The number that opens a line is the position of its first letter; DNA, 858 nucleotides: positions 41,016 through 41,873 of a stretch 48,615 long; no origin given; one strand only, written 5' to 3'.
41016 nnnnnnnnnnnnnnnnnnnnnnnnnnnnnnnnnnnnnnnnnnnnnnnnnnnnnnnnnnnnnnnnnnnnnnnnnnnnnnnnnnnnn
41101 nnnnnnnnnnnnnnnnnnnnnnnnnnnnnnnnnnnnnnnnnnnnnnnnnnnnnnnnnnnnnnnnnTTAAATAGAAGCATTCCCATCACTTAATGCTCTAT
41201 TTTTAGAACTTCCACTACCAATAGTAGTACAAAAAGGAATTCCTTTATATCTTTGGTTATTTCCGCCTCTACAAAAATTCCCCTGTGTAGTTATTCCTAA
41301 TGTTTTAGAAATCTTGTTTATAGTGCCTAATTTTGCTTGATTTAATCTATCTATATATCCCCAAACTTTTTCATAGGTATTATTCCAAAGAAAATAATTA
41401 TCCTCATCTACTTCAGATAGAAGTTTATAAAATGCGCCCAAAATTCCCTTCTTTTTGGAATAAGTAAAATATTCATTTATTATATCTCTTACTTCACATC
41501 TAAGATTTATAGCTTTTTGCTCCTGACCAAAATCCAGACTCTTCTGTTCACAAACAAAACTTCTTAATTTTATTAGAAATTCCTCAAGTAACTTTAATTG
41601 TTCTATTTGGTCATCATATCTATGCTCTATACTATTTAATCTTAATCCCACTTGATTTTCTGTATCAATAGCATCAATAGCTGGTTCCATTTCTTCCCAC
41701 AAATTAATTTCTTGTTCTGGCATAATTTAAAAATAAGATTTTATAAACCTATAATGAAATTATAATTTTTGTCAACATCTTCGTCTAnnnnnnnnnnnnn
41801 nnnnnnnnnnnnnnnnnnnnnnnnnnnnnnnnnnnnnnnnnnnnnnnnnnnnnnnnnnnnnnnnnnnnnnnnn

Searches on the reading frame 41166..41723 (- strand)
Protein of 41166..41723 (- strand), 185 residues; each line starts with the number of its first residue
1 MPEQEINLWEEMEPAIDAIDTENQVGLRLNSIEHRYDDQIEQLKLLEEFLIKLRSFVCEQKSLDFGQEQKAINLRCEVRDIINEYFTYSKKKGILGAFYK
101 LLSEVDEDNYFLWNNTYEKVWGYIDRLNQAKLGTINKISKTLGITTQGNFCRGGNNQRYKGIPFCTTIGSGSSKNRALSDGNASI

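Call 33: search_protein_families(library=pfam, proteins=[window:41166-41723:-])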
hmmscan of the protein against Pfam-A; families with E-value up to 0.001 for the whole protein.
window:41166-41723:- (185 aa): 0 families

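Call 72: find_encoding_contigs(protein=window:41166-41723:-, flank=4000, max_places=10)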
Protein window:41166-41723:- (185 aa): 2 contigs read that carry it; 2 places shown.
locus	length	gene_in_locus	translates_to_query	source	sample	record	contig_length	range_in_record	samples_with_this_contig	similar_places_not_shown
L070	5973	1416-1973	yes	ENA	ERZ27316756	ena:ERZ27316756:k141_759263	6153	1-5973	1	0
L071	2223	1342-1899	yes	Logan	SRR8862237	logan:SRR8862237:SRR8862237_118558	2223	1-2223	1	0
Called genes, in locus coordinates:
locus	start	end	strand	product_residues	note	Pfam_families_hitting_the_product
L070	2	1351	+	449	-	?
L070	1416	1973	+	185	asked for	-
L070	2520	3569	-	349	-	PF01476:LysM, PF23473:LysM3_LYK4_5 (faint), PF01476:LysM, PF01551:Peptidase_M23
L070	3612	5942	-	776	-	-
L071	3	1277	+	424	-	?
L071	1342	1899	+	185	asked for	-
